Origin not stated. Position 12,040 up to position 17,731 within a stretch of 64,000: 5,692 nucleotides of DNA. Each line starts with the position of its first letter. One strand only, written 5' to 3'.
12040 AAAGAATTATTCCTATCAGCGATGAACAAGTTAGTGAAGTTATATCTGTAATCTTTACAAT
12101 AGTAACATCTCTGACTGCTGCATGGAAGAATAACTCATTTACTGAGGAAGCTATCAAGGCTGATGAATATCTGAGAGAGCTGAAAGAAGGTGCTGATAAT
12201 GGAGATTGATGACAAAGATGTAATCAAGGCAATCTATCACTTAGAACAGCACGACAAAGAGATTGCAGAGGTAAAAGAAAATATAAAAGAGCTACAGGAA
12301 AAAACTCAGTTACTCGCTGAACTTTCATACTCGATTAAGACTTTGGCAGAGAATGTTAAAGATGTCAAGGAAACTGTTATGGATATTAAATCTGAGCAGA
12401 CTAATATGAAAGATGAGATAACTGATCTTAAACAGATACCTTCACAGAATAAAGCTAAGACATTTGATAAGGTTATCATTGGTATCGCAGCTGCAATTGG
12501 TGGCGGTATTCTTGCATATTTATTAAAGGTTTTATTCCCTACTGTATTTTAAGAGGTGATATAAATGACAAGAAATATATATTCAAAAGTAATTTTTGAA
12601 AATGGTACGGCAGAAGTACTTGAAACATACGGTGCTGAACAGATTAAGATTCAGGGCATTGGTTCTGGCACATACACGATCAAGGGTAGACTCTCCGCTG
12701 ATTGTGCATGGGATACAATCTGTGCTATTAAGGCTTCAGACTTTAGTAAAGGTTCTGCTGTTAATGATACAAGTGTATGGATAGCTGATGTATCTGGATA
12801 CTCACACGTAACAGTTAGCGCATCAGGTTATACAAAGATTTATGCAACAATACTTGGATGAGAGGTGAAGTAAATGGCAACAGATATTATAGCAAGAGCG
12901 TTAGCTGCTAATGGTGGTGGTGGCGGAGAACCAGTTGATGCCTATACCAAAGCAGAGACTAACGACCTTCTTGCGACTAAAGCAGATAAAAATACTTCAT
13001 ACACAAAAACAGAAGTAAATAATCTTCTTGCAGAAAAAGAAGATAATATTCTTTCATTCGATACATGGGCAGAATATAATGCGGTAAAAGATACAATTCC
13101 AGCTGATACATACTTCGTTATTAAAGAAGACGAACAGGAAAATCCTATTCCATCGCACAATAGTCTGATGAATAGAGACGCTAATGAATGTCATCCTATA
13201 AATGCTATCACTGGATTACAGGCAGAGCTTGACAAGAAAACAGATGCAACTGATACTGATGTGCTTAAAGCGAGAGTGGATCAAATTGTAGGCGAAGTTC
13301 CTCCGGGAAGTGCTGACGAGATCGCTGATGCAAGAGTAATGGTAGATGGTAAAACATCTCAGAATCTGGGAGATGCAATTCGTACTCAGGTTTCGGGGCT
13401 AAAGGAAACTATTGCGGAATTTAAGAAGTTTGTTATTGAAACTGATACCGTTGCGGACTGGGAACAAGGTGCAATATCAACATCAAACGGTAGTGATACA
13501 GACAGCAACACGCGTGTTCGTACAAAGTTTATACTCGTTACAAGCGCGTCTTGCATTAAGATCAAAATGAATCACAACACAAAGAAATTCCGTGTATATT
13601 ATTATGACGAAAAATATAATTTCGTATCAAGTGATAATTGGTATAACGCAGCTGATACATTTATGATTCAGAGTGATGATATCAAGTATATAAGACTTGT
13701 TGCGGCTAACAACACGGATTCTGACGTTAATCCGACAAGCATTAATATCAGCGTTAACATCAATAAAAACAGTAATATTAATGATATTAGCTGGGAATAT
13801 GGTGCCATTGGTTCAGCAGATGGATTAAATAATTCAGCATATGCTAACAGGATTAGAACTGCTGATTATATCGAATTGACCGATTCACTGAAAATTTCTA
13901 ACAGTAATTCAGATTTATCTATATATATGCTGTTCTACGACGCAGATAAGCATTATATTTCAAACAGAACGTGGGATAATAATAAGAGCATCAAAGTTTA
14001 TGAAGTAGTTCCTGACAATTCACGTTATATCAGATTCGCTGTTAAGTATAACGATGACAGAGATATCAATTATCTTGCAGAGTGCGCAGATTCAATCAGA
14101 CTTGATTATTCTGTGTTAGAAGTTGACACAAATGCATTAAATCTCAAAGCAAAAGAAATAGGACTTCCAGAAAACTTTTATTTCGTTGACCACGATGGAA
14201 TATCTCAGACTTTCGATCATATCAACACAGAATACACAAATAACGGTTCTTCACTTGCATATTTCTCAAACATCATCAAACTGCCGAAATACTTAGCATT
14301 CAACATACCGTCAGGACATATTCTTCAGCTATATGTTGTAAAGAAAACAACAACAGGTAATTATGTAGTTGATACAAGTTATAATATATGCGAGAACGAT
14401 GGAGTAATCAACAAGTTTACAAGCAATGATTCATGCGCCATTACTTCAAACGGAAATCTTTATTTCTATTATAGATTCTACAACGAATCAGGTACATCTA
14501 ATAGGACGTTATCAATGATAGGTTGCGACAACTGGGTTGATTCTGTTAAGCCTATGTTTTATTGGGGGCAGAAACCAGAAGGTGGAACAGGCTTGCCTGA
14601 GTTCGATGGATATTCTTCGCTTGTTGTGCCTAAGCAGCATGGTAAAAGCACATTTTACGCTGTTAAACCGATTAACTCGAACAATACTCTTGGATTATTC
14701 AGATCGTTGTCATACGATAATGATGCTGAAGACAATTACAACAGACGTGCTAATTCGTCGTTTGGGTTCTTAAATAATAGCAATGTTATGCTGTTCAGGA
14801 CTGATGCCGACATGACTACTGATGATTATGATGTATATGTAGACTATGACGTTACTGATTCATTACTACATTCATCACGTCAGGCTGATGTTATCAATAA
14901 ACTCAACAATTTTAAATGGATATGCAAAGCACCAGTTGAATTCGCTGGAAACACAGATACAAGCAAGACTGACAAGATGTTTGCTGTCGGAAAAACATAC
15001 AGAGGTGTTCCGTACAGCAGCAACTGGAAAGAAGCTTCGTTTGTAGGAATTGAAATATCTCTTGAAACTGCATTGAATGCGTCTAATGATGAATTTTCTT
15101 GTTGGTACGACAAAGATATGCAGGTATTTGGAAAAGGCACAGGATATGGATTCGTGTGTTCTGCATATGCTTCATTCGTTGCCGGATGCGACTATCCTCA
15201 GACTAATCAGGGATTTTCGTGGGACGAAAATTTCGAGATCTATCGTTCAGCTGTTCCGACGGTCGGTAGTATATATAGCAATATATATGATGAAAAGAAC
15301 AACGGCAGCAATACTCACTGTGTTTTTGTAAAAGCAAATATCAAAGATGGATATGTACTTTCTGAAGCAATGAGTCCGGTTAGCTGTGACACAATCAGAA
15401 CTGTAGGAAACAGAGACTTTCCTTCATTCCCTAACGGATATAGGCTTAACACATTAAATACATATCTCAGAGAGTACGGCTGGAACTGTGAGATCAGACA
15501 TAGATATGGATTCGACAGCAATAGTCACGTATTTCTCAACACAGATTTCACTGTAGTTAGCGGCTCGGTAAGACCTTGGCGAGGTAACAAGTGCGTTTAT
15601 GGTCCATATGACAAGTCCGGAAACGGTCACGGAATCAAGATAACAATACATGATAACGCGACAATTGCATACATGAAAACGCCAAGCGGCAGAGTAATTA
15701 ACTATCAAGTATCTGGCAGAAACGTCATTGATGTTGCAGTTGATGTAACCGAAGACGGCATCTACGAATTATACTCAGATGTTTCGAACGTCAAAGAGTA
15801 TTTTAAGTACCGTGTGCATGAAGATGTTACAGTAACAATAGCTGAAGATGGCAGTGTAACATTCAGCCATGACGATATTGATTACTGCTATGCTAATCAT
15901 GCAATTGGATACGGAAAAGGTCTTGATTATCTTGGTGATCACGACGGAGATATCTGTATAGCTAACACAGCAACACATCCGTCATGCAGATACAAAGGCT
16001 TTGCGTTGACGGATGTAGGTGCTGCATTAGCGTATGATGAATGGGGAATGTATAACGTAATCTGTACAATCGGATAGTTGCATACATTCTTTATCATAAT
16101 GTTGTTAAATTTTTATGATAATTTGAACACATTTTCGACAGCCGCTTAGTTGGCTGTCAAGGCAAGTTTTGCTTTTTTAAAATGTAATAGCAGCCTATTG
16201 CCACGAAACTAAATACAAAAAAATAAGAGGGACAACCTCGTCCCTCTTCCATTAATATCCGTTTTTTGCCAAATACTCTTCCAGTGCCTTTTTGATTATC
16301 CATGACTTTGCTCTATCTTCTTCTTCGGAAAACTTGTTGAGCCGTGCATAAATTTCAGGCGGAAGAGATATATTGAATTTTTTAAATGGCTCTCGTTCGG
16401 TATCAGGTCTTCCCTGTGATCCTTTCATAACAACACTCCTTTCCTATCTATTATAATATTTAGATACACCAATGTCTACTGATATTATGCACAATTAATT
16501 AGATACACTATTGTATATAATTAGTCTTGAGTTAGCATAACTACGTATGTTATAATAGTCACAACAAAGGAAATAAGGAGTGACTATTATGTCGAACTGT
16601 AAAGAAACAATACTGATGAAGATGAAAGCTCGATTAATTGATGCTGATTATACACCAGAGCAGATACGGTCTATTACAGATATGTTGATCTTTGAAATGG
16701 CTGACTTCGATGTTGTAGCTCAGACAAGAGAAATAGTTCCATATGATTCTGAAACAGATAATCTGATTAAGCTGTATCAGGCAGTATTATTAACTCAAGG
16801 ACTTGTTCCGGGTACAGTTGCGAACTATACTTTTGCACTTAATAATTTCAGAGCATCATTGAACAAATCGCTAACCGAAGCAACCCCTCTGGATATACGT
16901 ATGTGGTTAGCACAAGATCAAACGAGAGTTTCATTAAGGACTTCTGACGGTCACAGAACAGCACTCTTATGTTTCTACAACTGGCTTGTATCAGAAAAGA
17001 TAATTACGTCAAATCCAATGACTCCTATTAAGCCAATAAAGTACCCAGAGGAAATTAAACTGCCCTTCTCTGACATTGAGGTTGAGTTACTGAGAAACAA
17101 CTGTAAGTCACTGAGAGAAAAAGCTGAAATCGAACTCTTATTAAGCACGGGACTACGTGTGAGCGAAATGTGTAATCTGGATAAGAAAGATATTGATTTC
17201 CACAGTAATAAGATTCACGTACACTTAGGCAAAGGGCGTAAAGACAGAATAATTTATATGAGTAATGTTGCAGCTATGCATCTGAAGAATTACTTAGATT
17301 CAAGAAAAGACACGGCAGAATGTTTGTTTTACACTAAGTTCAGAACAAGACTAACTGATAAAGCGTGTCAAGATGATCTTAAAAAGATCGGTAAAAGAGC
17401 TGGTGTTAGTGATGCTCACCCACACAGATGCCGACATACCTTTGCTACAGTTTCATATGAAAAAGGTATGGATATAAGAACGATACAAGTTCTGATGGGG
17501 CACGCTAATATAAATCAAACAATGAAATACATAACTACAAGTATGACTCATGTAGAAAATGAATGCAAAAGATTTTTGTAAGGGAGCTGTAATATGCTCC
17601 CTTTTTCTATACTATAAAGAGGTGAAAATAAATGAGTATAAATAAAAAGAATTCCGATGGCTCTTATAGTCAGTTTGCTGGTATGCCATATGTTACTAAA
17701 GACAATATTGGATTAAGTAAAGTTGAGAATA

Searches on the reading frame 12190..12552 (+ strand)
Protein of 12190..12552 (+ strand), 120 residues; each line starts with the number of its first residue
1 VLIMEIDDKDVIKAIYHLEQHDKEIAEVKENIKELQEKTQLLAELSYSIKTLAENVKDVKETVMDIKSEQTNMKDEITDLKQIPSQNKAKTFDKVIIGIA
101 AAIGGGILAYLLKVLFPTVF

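Call 89: search_protein_families(library=pfam, proteins=[window:12190-12552:+], max_evalue=0.001)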
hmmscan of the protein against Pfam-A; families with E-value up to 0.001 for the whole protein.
window:12190-12552:+ (120 aa): 1 family
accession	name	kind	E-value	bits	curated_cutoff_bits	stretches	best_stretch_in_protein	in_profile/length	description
PF03462.23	PCRF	-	0.00093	19.5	24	0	6-105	12-112/194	PCRF domain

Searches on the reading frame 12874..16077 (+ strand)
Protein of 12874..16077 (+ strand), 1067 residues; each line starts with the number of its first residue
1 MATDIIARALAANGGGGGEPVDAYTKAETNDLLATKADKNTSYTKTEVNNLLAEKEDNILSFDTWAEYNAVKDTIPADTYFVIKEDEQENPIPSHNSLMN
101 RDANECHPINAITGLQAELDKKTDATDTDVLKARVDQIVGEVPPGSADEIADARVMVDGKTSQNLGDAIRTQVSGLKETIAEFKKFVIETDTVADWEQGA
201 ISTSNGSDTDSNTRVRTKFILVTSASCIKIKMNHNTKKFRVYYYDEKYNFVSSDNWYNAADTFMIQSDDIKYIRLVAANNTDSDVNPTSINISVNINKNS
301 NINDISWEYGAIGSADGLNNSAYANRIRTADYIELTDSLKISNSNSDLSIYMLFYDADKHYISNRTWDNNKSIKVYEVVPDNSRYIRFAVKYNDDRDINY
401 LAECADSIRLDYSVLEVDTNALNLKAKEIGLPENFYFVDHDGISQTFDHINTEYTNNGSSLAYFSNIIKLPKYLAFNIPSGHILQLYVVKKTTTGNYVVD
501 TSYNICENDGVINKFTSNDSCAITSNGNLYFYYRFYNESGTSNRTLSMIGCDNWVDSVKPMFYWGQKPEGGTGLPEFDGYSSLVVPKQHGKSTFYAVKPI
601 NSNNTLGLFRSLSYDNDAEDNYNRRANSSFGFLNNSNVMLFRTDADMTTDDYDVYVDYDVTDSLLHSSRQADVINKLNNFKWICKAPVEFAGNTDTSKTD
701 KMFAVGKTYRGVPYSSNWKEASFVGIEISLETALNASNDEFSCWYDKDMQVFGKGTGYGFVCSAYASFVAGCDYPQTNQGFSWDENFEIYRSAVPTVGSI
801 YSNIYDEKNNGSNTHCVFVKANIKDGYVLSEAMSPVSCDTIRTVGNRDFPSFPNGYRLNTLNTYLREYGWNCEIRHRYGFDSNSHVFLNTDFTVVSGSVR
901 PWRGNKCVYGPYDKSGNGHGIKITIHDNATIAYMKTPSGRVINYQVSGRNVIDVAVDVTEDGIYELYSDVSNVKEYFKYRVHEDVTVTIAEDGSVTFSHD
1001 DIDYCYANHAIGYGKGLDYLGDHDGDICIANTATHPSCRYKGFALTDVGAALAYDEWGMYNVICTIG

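Call 13: search_protein_families(library=pfam, proteins=[window:12874-16077:+], max_evalue=0.01)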
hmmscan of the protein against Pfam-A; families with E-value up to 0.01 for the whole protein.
window:12874-16077:+ (1067 aa): 0 families

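Call 15: search_protein_families(library=phrogs, proteins=[window:12874-16077:+], max_evalue=0.001)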
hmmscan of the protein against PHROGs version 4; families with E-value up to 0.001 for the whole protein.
window:12874-16077:+ (1067 aa): 1 family
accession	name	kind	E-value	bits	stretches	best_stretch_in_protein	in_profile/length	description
phrog_5004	-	unknown function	3.7e-05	24.5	1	24-71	113-160/213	-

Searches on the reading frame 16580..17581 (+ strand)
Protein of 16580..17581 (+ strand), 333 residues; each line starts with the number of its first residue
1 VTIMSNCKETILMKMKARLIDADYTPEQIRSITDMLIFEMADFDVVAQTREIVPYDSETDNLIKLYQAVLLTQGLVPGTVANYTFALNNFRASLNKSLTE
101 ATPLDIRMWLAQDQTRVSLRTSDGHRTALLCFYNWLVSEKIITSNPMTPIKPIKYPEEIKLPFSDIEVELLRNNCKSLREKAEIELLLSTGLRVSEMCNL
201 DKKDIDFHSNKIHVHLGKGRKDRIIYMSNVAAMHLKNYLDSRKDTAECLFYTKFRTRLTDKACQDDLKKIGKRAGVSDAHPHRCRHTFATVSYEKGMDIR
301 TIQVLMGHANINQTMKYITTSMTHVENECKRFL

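Call 13: search_protein_families(library=pfam, proteins=[window:16580-17581:+], max_evalue=0.01)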
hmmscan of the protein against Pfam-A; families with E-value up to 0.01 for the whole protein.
window:16580-17581:+ (333 aa): 4 families
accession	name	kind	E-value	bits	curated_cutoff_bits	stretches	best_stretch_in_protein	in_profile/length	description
PF00589.27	Phage_integrase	-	1.1e-41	142.9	27.1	1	171-322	15-170/172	Phage integrase family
PF13495.12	Phage_int_SAM_4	-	1.1e-06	29.4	27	1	67-141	6-83/85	Phage integrase, N-terminal SAM-like domain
PF02899.23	Phage_int_SAM_1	-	5.7e-05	23.8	22.3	1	64-140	2-83/83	Phage integrase, N-terminal SAM-like domain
PF18671.6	4HPAD_g_N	-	0.0057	16.8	25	0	48-58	21-31/31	4-Hydroxyphenylacetate decarboxylase subunit gamma N-terminal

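Call 15: search_protein_families(library=phrogs, proteins=[window:16580-17581:+], max_evalue=0.001)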
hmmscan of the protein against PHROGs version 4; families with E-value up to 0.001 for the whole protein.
window:16580-17581:+ (333 aa): 6 families
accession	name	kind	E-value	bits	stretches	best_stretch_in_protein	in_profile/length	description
phrog_1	-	integration and excision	1e-48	168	1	68-324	179-439/611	integrase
phrog_216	-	integration and excision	3.7e-38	132.3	1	123-322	16-226/301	integrase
phrog_7685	-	integration and excision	2e-08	35.1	1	225-325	131-227/240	integrase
phrog_7269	-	integration and excision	2.8e-08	34.6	1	267-327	17-76/89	integrase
phrog_5127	-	integration and excision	1.6e-05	25.6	1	59-221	120-261/355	integrase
phrog_5830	-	integration and excision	0.00014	22.2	1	95-228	39-179/318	integrase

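Call 34: find_related_loci(query=window:16580-17581:+, collection=viral_contigs, flank=7000)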
Query window:16580-17581:+ (333 aa) in viral_contigs; peptide patterns used: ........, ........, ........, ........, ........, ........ (x = any residue, [..] = any of these).
7 stretches matched a pattern, but none encodes a relative of the query by tblastn (E <= 1e-3).

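Call 36: find_homologous_proteins(query=window:16580-17581:+, max_evalue=1e-60)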
Query window:16580-17581:+ (333 aa): 18 proteins with E <= 1e-60 among 4459 candidates.
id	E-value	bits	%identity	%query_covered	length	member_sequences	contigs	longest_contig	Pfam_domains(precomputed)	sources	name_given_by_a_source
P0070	2.0e-219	745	100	99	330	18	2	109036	PF13495.13,PF00589.28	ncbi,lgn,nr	ncbi:MAG: tyrosine-type recombinase/integrase [archaeon]|nr:tyrosine-type recombinase/integrase [arc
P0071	2.2e-181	620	82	99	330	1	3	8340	PF13495.13,PF00589.28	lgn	-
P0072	1.8e-145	502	65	98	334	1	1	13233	PF13495.13,PF00589.28,PF22823.3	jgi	-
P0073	1.9e-139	483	65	98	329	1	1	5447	PF13495.13,PF00589.28,PF02899.24,PF22823.3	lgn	-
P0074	2.6e-135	469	63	98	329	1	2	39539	PF13495.13,PF00589.28,PF22823.3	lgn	-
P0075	1.8e-131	456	62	98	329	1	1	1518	PF13495.13,PF00589.28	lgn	-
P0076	3.5e-86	308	44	98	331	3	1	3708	PF13495.13,PF00589.28,PF02899.24,PF22823.3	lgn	-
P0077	5.4e-82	294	46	89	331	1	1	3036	PF13495.13,PF00589.28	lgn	-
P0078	4.8e-80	287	42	99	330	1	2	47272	PF13495.13,PF00589.28,PF02899.24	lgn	-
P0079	1.5e-71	259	40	95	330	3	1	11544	PF13495.13,PF00589.28,PF02899.24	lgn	-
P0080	2.9e-70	255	39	99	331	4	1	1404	PF13495.13,PF00589.28,PF02899.24,PF22823.3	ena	-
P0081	7.6e-69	251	39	99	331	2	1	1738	PF13495.13,PF00589.28,PF02899.24,PF22823.3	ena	-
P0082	3.3e-68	249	39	95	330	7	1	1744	PF13495.13,PF00589.28,PF02899.24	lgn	-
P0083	8.1e-67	244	40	97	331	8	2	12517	PF13495.13,PF00589.28,PF02899.24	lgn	-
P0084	5.3e-66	241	39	97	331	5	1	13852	PF13495.13,PF00589.28,PF02899.24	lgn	-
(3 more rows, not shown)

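Call 37: find_encoding_contigs(protein=P0071, flank=8000, max_places=4)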
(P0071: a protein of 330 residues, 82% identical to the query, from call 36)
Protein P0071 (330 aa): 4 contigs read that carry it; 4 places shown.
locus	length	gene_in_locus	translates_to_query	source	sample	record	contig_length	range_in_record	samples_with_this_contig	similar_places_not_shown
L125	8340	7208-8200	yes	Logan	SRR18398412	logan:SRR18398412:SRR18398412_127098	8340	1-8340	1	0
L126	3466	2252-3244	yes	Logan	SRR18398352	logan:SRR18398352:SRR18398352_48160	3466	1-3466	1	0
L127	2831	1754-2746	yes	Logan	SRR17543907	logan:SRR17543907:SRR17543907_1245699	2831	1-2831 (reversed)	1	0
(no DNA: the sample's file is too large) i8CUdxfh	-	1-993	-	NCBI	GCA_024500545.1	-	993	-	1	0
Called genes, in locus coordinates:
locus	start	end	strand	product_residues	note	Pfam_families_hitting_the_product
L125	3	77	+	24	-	?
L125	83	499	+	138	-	-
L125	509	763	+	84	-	PF04688:Holin_SPP1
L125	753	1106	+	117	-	-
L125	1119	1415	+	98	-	-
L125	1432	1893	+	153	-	-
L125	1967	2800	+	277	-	-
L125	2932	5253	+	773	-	PF00657:Lipase_GDSL, PF13472:Lipase_GDSL_2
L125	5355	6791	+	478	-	-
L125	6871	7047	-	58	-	PF01402:RHH_1, PF07878:RHH_5 (weak)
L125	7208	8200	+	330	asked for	PF13495:Phage_int_SAM_4 (weak), PF00589:Phage_integrase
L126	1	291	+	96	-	?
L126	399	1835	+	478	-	-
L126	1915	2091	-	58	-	PF01402:RHH_1, PF07878:RHH_5 (weak)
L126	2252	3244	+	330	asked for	PF13495:Phage_int_SAM_4 (weak), PF00589:Phage_integrase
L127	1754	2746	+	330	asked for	PF13495:Phage_int_SAM_4 (weak), PF00589:Phage_integrase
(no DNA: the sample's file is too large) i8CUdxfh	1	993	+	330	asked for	PF13495:Phage_int_SAM_4 (weak), PF00589:Phage_integrase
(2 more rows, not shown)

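Call 38: find_encoding_contigs(protein=P0074, flank=8000, max_places=3)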
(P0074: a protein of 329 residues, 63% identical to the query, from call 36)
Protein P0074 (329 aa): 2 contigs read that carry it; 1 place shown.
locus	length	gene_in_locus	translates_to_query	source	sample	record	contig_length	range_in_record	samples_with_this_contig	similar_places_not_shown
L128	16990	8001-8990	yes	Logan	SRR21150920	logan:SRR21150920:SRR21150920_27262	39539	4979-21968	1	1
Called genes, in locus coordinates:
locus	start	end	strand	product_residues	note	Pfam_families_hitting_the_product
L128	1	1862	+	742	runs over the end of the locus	-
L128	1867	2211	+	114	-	-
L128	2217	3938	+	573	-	-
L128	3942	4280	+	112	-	-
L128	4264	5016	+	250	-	-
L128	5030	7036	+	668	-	PF00657:Lipase_GDSL, PF13472:Lipase_GDSL_2, PF16255:Lipase_GDSL_lke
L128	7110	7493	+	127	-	PF24729:Acb2_Tad1_hairpin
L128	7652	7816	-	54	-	PF07878:RHH_5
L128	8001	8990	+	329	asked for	PF13495:Phage_int_SAM_4 (faint), PF00589:Phage_integrase, PF22823:MrpR_C_cat (weak)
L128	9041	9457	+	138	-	PF05105:Phage_holin_4_1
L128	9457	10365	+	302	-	PF01183:Glyco_hydro_25, PF01471:PG_binding_1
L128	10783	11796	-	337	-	PF00589:Phage_integrase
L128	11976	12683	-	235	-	PF13657:Couple_hipA (weak), PF08797:HIRAN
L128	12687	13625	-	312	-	PF07804:HipA_C (weak)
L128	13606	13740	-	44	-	-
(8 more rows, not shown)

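Call 39: find_encoding_contigs(protein=P0072, flank=8000, max_places=3)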
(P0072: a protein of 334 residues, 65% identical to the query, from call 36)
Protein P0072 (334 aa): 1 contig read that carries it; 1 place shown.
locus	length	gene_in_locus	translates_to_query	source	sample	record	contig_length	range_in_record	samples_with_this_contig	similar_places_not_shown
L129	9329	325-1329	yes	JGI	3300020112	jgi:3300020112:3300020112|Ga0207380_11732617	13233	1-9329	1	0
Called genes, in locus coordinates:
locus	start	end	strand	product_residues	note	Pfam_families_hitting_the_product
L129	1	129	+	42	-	?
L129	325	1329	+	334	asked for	PF13495:Phage_int_SAM_4 (weak), PF00589:Phage_integrase, PF22823:MrpR_C_cat (faint)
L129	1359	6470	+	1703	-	PF22337:Phage_fiber_rpt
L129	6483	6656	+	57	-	-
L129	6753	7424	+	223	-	-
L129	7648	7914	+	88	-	-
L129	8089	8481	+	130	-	-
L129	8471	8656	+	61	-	-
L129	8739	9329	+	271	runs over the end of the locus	-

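Call 40: list_cluster_members(proteins=[P0070])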
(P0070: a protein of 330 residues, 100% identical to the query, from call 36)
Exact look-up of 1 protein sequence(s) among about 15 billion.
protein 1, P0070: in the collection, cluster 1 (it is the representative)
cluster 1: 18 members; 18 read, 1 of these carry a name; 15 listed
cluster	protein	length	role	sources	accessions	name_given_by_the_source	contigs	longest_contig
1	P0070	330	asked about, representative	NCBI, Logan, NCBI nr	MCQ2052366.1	MAG: tyrosine-type recombinase/integrase [archaeon] | tyrosine-type recombinase/integrase [archaeon]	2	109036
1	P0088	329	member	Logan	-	-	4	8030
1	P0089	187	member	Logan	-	-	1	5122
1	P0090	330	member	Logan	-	-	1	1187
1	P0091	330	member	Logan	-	-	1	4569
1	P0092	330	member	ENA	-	-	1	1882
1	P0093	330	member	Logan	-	-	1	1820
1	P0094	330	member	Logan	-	-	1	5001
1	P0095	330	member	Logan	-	-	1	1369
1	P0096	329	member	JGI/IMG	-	-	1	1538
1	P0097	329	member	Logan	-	-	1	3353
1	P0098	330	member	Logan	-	-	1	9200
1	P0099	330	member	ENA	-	-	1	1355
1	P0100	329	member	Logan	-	-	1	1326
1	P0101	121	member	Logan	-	-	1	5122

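Call 43: find_encoding_contigs(protein=P0088, flank=8000, max_places=5)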
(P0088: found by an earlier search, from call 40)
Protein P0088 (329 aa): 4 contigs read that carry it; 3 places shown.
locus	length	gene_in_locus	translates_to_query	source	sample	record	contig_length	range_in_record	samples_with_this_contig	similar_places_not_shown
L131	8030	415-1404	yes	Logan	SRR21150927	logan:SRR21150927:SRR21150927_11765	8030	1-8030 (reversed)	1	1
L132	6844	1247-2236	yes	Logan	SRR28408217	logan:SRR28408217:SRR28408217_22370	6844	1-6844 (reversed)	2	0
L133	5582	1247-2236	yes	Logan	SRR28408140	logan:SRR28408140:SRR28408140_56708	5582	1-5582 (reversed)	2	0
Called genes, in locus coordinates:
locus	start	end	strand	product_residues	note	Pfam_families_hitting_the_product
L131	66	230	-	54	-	PF07878:RHH_5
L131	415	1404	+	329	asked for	PF13495:Phage_int_SAM_4 (weak), PF00589:Phage_integrase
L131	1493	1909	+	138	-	PF05105:Phage_holin_4_1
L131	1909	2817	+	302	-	PF01183:Glyco_hydro_25, PF01471:PG_binding_1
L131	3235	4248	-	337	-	PF00589:Phage_integrase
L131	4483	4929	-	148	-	-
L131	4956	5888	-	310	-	-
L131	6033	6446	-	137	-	-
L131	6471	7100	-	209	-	PF01381:HTH_3, PF07022:Phage_CI_repr (faint), PF13443:HTH_26 (weak), PF00717:Peptidase_S24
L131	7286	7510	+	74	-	-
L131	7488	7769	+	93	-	-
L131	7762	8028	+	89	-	?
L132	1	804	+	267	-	?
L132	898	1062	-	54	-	PF07878:RHH_5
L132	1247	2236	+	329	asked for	PF13495:Phage_int_SAM_4 (weak), PF00589:Phage_integrase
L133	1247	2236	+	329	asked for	PF13495:Phage_int_SAM_4 (weak), PF00589:Phage_integrase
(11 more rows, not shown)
